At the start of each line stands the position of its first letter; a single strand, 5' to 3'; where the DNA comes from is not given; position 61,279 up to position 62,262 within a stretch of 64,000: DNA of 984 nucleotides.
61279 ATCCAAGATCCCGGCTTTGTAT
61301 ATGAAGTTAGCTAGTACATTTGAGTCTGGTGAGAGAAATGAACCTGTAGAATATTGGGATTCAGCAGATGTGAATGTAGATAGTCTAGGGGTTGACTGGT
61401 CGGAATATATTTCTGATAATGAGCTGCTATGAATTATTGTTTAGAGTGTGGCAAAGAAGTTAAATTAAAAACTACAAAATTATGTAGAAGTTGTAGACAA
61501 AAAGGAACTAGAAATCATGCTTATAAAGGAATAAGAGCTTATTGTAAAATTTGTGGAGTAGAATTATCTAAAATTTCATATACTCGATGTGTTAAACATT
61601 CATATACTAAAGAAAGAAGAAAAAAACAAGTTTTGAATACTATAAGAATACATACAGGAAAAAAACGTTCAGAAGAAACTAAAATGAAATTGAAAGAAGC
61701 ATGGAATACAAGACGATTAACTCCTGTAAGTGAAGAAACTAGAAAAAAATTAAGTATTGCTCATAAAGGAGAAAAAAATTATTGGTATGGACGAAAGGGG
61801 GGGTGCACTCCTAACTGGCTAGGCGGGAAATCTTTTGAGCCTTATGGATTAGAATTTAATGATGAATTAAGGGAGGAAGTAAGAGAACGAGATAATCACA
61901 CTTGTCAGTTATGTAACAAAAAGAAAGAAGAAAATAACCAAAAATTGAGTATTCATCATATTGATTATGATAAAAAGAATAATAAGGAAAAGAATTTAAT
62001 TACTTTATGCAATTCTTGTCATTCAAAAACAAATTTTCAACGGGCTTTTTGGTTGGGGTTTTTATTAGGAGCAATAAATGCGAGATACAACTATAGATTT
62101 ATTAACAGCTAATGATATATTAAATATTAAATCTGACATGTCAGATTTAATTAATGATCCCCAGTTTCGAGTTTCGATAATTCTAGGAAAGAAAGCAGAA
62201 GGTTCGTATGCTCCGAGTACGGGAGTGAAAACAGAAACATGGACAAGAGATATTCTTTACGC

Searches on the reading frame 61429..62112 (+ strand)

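Call 44: search_protein_families(library=pfam, proteins=[window:61429-62112:+], max_evalue=0.001)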
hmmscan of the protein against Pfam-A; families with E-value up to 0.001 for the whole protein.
window:61429-62112:+ (227 aa): 2 families
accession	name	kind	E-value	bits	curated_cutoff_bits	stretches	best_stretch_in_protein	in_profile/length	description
PF07460.16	NUMOD3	-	6.1e-10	39.3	20.4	1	101-123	5-27/37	NUMOD3 motif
PF01844.29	HNH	-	7.9e-06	26.4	21.4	1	159-201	1-44/47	HNH endonuclease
